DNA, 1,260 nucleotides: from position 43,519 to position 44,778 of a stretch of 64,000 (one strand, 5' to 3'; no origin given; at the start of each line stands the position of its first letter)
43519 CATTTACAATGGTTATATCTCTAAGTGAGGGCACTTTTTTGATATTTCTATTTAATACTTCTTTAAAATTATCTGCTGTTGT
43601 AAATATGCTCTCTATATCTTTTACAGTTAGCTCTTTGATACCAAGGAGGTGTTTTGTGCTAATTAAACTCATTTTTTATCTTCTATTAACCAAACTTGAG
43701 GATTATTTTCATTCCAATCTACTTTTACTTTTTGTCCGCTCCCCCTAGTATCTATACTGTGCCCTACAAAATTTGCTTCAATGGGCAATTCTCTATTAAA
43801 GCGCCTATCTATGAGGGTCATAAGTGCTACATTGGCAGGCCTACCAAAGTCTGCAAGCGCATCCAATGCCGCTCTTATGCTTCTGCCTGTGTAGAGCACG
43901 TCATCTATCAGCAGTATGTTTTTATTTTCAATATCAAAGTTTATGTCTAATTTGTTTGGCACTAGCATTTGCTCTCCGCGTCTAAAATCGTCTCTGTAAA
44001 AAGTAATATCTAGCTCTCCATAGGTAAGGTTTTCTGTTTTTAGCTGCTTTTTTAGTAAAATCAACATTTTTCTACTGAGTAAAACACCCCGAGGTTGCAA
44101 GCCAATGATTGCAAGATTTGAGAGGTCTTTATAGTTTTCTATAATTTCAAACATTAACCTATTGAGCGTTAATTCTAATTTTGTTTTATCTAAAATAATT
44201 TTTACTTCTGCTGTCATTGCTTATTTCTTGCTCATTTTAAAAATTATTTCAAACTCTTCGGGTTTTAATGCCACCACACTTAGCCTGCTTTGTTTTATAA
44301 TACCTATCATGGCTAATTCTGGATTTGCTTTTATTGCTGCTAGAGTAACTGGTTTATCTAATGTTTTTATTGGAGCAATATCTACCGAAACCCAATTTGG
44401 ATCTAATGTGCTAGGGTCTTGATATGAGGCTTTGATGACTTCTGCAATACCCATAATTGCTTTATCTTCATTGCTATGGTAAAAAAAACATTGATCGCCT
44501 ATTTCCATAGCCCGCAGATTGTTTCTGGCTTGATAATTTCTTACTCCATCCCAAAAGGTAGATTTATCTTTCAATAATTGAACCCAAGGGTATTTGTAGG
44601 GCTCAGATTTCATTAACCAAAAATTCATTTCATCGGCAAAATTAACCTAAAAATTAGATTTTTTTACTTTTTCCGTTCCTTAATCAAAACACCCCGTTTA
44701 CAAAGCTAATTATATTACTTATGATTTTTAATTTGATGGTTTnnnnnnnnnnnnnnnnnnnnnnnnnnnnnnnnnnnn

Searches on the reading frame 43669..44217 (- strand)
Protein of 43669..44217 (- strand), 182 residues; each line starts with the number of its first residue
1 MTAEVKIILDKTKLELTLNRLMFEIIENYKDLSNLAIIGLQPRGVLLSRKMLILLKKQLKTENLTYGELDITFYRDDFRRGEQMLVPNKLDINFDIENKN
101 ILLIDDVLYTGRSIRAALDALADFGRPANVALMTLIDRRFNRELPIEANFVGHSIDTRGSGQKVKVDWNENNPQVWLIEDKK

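Call 83: search_protein_families(library=pfam, proteins=[window:43669-44217:-], max_evalue=0.00001)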
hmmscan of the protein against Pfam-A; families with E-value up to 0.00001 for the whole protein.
window:43669-44217:- (182 aa): 1 family
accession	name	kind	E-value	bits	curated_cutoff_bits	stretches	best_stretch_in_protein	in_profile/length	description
PF00156.33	Pribosyltran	-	2.6e-15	56.5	26.3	1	5-153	2-141/158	Phosphoribosyl transferase domain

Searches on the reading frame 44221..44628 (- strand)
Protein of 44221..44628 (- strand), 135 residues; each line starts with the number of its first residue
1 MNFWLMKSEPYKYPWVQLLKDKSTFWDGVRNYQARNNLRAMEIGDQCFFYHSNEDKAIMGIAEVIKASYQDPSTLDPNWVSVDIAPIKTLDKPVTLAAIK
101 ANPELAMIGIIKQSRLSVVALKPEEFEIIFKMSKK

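Call 83: search_protein_families(library=pfam, proteins=[window:44221-44628:-], max_evalue=0.00001)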
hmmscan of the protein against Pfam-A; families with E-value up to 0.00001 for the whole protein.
window:44221-44628:- (135 aa): 1 family
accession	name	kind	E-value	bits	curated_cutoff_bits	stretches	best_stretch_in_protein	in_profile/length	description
PF01878.24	EVE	-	4.6e-46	156.9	23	1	2-132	1-145/145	EVE domain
